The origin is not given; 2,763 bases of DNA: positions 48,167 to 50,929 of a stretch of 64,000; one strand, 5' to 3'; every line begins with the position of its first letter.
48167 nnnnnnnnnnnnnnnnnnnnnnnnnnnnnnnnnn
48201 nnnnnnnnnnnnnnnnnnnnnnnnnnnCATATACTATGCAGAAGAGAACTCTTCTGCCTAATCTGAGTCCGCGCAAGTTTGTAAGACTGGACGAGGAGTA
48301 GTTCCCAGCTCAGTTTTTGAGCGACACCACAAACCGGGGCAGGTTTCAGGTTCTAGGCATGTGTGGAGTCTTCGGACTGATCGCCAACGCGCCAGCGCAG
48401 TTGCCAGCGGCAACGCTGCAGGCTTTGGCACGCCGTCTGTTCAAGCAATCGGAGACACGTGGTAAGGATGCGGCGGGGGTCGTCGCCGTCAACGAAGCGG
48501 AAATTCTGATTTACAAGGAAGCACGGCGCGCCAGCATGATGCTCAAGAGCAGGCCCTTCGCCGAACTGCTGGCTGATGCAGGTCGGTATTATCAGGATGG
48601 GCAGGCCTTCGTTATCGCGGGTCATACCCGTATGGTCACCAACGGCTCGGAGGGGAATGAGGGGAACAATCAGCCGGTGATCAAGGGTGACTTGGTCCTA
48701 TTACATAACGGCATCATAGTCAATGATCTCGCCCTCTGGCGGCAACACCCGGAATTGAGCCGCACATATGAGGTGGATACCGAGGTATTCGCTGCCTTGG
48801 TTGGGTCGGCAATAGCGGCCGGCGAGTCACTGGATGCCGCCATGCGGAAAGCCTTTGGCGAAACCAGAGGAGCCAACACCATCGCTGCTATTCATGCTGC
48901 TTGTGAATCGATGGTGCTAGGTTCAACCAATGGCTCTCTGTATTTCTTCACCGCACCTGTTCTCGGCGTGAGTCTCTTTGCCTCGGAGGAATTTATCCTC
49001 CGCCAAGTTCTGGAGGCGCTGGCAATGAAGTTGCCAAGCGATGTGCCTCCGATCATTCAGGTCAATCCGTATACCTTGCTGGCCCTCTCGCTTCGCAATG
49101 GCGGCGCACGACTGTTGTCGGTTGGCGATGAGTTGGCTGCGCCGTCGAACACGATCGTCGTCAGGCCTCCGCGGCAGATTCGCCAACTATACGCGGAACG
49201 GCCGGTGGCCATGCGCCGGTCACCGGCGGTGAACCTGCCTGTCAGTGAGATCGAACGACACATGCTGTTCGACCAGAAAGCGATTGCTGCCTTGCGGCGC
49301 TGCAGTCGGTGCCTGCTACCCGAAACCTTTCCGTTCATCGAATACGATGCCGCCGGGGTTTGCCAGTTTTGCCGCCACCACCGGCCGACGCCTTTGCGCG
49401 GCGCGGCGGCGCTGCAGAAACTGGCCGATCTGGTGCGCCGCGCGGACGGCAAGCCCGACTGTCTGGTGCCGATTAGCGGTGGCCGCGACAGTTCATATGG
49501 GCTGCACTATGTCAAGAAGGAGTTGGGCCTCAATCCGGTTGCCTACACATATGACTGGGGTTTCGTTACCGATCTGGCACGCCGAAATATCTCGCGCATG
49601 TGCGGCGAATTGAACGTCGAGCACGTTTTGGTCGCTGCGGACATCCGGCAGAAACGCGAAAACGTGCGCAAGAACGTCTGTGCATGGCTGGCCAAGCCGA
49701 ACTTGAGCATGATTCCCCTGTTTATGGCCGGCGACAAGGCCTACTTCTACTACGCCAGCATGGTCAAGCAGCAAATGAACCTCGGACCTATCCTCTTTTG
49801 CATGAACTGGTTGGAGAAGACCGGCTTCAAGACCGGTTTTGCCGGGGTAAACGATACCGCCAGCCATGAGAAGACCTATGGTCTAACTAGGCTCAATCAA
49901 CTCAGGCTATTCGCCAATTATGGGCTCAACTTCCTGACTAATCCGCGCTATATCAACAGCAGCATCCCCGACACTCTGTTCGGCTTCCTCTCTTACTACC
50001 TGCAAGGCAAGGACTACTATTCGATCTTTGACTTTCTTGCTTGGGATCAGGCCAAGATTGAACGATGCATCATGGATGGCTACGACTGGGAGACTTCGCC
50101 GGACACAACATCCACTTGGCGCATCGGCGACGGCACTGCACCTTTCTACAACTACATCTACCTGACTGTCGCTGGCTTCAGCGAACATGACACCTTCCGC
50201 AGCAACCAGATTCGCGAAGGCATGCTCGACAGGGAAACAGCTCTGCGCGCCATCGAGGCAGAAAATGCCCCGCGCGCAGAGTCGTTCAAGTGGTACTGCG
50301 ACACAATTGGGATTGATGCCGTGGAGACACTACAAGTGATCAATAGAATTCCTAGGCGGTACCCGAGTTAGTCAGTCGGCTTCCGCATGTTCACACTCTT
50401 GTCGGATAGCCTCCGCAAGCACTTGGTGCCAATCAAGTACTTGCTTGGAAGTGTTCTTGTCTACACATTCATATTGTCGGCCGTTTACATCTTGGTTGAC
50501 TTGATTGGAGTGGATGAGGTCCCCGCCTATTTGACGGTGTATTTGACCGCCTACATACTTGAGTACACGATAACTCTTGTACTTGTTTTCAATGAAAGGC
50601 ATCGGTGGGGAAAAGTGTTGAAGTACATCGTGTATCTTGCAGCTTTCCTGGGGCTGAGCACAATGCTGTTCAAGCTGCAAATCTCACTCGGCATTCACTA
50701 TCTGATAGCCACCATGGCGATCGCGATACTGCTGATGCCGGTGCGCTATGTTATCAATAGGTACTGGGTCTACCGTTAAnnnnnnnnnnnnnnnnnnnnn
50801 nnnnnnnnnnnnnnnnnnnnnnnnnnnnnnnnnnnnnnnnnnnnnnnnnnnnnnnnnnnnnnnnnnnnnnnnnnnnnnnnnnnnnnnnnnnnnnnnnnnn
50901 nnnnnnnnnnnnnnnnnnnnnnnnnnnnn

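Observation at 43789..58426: Low-GC glycan-modification island inserted between a GC-rich envelope gene and pstS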

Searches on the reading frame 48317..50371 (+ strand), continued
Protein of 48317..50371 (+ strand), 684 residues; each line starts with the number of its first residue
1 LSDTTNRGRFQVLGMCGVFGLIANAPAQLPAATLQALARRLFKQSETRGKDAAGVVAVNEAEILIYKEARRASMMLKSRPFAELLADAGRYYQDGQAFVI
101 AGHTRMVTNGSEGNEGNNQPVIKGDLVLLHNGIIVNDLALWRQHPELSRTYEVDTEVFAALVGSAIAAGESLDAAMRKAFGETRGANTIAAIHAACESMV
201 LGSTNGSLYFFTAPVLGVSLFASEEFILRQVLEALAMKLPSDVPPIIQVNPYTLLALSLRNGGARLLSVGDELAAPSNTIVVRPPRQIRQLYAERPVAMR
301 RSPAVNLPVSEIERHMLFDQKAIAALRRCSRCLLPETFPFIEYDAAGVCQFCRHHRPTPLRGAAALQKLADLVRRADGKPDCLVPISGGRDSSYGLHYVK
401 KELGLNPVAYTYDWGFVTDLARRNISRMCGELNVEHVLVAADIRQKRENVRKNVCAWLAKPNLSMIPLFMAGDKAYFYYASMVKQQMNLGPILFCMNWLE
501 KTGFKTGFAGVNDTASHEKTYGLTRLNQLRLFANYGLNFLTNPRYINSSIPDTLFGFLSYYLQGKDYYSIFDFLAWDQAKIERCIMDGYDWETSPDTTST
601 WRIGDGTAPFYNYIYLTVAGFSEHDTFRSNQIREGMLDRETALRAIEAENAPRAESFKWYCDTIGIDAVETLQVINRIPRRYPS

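Call 83: search_protein_families(library=ncbifam, proteins=[L096:5980-6954:+, L094:8127-9074:+, L089:8078-9121:+, L087:8101-9075:+, L096:6970-9117:+, L089:5269-7446:+, L096:9287-9997:+, L096:5333-5977:+], max_evalue=0.00001)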
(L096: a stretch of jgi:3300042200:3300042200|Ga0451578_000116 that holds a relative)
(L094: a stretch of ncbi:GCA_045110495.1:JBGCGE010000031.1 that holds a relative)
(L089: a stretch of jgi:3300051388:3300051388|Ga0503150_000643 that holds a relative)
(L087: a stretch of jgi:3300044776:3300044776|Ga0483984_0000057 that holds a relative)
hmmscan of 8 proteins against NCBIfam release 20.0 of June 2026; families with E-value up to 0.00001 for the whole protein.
L096:5980-6954:+ (324 aa): 9 families
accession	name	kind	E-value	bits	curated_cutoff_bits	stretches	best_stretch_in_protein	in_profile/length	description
TIGR04182.1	glyco_TIGR04182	equivalog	6.6e-36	124.2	325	1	16-315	4-291/293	S-layer glycoprotein N-glycosyltransferase AglJ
NF058614.1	PPMAGASynPpgS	equivalog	1.2e-29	103.4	370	1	16-219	4-205/226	polyprenyl-phospho-N-acetylgalactosaminyl synthase PpgS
NF041391.1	DPhHxTase_Halo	equivalog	4.1e-21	75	375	1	21-211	4-184/213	dolichyl-phosphate hexose transferase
NF007986.1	PRK10714.1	equivalog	9.7e-13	47.8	529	1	15-309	9-296/316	undecaprenyl-phosphate 4-deoxy-4-formamido-L-arabinose transferase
TIGR03937.1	PgaC_IcaA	equivalog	2.1e-11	43.4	422.3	1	15-119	48-152/407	poly-beta-1,6-N-acetyl-D-glucosamine synthase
NF010496.0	PRK13915.1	equivalog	2.4e-10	40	262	1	12-118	31-143/307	glucosyl-3-phosphoglycerate synthase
NF041865.1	EpsU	equivalog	1.4e-09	37.5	700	1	12-111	39-141/394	exopolysaccharide biosynthesis GT2 family glycosyltransferase EpsU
NF047588.1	GlcsyltransPgfSStrep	equivalog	2e-09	37.1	500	1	13-290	2-273/308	glycosyltransferase PgfS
TIGR04283.1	glyco_like_mftF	equivalog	2.7e-08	33.7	182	1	16-77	3-62/221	TIGR04283 family arsenosugar biosynthesis glycosyltransferase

L094:8127-9074:+ (315 aa): 9 families
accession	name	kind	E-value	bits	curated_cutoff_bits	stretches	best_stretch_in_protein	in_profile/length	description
TIGR04182.1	glyco_TIGR04182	equivalog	6.4e-35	121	325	1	7-305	4-290/293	S-layer glycoprotein N-glycosyltransferase AglJ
NF058614.1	PPMAGASynPpgS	equivalog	1.2e-26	93.5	370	1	7-210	4-205/226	polyprenyl-phospho-N-acetylgalactosaminyl synthase PpgS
NF041391.1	DPhHxTase_Halo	equivalog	1.4e-19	69.9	375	1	12-200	4-182/213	dolichyl-phosphate hexose transferase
NF010496.0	PRK13915.1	equivalog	2.5e-12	46.5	262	1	4-115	32-150/307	glucosyl-3-phosphoglycerate synthase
NF047588.1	GlcsyltransPgfSStrep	equivalog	7.2e-12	45.1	500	1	5-172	3-168/308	glycosyltransferase PgfS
NF007986.1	PRK10714.1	equivalog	2.1e-10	40.1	529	1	3-301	6-297/316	undecaprenyl-phosphate 4-deoxy-4-formamido-L-arabinose transferase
TIGR04283.1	glyco_like_mftF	equivalog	5.1e-08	32.8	182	1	7-77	3-69/221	TIGR04283 family arsenosugar biosynthesis glycosyltransferase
NF041865.1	EpsU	equivalog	7.9e-08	31.7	700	1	5-163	41-199/394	exopolysaccharide biosynthesis GT2 family glycosyltransferase EpsU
TIGR03937.1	PgaC_IcaA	equivalog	5e-07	29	422.3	1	7-111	49-153/407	poly-beta-1,6-N-acetyl-D-glucosamine synthase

L089:8078-9121:+ (347 aa): 10 families
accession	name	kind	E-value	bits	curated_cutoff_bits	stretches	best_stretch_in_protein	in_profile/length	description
TIGR04182.1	glyco_TIGR04182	equivalog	2e-38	132.5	325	1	24-322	4-290/293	S-layer glycoprotein N-glycosyltransferase AglJ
NF058614.1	PPMAGASynPpgS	equivalog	7.6e-25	87.7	370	1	24-228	4-206/226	polyprenyl-phospho-N-acetylgalactosaminyl synthase PpgS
NF041391.1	DPhHxTase_Halo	equivalog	5.1e-20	71.4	375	1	29-219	4-184/213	dolichyl-phosphate hexose transferase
NF007986.1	PRK10714.1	equivalog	1.2e-14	54.1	529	1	23-320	9-299/316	undecaprenyl-phosphate 4-deoxy-4-formamido-L-arabinose transferase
NF010496.0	PRK13915.1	equivalog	6.9e-13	48.3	262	1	21-129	32-146/307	glucosyl-3-phosphoglycerate synthase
TIGR03937.1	PgaC_IcaA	equivalog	9.9e-10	37.9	422.3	1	23-126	48-151/407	poly-beta-1,6-N-acetyl-D-glucosamine synthase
TIGR04283.1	glyco_like_mftF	equivalog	1.2e-08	34.8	182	1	24-126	3-97/221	TIGR04283 family arsenosugar biosynthesis glycosyltransferase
NF041865.1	EpsU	equivalog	3e-07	29.8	700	1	19-125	38-147/394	exopolysaccharide biosynthesis GT2 family glycosyltransferase EpsU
TIGR03469.1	HpnB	hypoth_equivalog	1.2e-06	27.8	379.25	1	21-133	45-168/386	hopene-associated glycosyltransferase HpnB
TIGR03965.1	mycofact_glyco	equivalog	8.5e-06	24.9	280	0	8-123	62-177/467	mycofactocin biosynthesis glycosyltransferase MftF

L087:8101-9075:+ (324 aa): 8 families
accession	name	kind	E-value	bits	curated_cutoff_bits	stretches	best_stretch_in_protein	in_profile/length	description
TIGR04182.1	glyco_TIGR04182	equivalog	1.8e-39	135.9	325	1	15-312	4-289/293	S-layer glycoprotein N-glycosyltransferase AglJ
NF058614.1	PPMAGASynPpgS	equivalog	4.2e-29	101.6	370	1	15-218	4-205/226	polyprenyl-phospho-N-acetylgalactosaminyl synthase PpgS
NF041391.1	DPhHxTase_Halo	equivalog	1.6e-20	73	375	1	20-208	4-182/213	dolichyl-phosphate hexose transferase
NF007986.1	PRK10714.1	equivalog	4.7e-15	55.4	529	1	14-311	9-299/316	undecaprenyl-phosphate 4-deoxy-4-formamido-L-arabinose transferase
NF041865.1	EpsU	equivalog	4.5e-12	45.7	700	1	6-172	34-204/394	exopolysaccharide biosynthesis GT2 family glycosyltransferase EpsU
NF010496.0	PRK13915.1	equivalog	2.9e-11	43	262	1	12-120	32-146/307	glucosyl-3-phosphoglycerate synthase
TIGR03937.1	PgaC_IcaA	equivalog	1.2e-08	34.3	422.3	1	15-114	49-148/407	poly-beta-1,6-N-acetyl-D-glucosamine synthase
TIGR04283.1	glyco_like_mftF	equivalog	3.2e-08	33.4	182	1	15-76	3-62/221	TIGR04283 family arsenosugar biosynthesis glycosyltransferase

L096:6970-9117:+ (715 aa): 0 families

L089:5269-7446:+ (725 aa): 0 families

L096:9287-9997:+ (236 aa): 4 families
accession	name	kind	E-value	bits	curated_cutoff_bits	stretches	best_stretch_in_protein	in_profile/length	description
TIGR01983.1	UbiG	equivalog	5.3e-11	42.3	102.95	1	26-126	49-154/228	bifunctional 2-polyprenyl-6-hydroxyphenol methylase/3-demethylubiquinol 3-O-methyltransferase UbiG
TIGR02021.1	BchM-ChlM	equivalog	7e-09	35.4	158.9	1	16-103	44-133/218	magnesium protoporphyrin IX methyltransferase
NF045667.1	MTase_DVU1556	equivalog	3e-08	33.4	155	1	22-124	20-120/213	DVU_1556 family methyltransferase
TIGR04345.1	ovoA_Cterm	equivalog_domain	1.2e-07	31.5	170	1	82-126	128-172/242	putative 4-mercaptohistidine N1-methyltransferase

L096:5333-5977:+ (214 aa): 7 families
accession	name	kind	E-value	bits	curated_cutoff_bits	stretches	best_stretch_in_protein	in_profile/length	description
TIGR01983.1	UbiG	equivalog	3.2e-11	43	102.95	1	47-143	48-146/228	bifunctional 2-polyprenyl-6-hydroxyphenol methylase/3-demethylubiquinol 3-O-methyltransferase UbiG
TIGR04074.1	bacter_Hen1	equivalog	2e-08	33.2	340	1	32-191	266-432/462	3' terminal RNA ribose 2'-O-methyltransferase Hen1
NF043040.1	corrin_prot_MT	hypoth_equivalog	9.9e-08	31.7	180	1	35-128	29-125/216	corrinoid protein-associated methyltransferase CpaM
TIGR02021.1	BchM-ChlM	equivalog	2.6e-07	30.3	158.9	1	33-165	41-172/218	magnesium protoporphyrin IX methyltransferase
NF008264.0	PRK11036.1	equivalog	9.8e-07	28.5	366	1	36-148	33-147/261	tRNA uridine 5-oxyacetic acid(34) methyltransferase CmoM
TIGR04290.1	meth_Rta_06860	hypoth_equivalog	6.4e-06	25.8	300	1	50-144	51-146/226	TIGR04290 family methyltransferase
NF045667.1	MTase_DVU1556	equivalog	8.7e-06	25.3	155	0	40-135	14-106/213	DVU_1556 family methyltransferase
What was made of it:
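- Closest known: Mycobacterial PpgS. Same: In L087, L089, L094 and L096 the GT2 next to the fusion-GtrA-DUF6077 trio matches PpgS and AglJ (call 83).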

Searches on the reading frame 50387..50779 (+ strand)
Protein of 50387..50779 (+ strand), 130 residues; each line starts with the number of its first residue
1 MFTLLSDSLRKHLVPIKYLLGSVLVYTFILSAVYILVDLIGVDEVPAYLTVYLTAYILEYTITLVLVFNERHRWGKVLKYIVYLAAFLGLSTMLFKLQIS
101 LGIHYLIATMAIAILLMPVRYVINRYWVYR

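Call 4: search_protein_families(library=pfam, proteins=[window:50387-50779:+], max_evalue=0.01)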
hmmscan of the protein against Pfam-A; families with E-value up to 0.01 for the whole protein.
window:50387-50779:+ (130 aa): 1 family
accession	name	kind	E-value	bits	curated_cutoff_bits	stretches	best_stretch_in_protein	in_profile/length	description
PF04138.20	GtrA_DPMS_TM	-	3e-09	37.5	26.1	1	27-128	11-116/117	GtrA/DPMS, transmembrane domain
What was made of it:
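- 50387..50779 (+): GtrA-family small membrane protein (putative flippase for the lipid-linked sugar). PF04138 3e-9 (call 4).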

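Call 5: search_protein_families(library=ncbifam, proteins=[window:50387-50779:+], max_evalue=0.01)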
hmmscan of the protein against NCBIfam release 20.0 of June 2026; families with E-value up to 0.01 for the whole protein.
window:50387-50779:+ (130 aa): 0 families

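Call 50: search_protein_families(library=pfam, proteins=[L083:4370-6790:-], max_evalue=0.001)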
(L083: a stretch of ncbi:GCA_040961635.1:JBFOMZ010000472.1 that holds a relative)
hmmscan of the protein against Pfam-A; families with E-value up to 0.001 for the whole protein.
L083:4370-6790:- (806 aa): 0 families

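Call 72: search_protein_families(library=ncbifam, proteins=[L083:4370-6790:-], max_evalue=1)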
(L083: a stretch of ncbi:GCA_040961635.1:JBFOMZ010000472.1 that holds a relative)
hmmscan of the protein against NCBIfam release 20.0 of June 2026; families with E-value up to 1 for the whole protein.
L083:4370-6790:- (806 aa): 1 family
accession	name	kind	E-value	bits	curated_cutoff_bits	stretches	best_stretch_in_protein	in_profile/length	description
NF011530.0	PRK14968.1-4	equivalog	0.015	14.6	243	1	305-385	35-113/202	putative methyltransferase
